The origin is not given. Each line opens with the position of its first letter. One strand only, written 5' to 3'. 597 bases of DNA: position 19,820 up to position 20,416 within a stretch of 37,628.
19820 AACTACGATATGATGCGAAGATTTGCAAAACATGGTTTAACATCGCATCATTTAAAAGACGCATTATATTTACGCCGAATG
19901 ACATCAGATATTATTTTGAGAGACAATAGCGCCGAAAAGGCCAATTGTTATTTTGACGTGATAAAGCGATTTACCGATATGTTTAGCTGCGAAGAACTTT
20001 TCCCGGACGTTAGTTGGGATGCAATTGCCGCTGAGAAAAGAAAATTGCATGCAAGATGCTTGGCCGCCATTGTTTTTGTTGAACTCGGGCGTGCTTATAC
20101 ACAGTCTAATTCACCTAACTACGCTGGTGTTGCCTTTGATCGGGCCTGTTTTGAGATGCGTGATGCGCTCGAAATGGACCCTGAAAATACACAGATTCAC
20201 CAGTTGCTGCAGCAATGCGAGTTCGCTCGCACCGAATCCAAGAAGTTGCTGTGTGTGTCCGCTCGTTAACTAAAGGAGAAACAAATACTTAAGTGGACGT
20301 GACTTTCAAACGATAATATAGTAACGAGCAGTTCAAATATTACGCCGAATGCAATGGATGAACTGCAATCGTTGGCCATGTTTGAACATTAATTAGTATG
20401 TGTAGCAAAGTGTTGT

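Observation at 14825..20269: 1814-aa single polypeptide fusing a kinase-like domain, a SAM methyltransferase and four GT2 domains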

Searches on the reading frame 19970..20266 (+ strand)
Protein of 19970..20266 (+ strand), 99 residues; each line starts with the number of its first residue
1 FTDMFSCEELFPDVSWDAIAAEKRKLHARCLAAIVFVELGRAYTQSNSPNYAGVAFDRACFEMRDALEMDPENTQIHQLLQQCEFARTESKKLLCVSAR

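Call 42: search_protein_families(library=pfam, proteins=[window:19970-20266:+], max_evalue=1)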
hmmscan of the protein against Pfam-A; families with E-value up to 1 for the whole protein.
window:19970-20266:+ (99 aa): 0 families
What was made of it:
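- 19985..20266 (+): Conserved C-terminal helical extension (aa ~1721-1814). It always travels with module 4 and sits at the extreme C-terminus in 87 of 89 homologs. No Pfam family (call 42).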
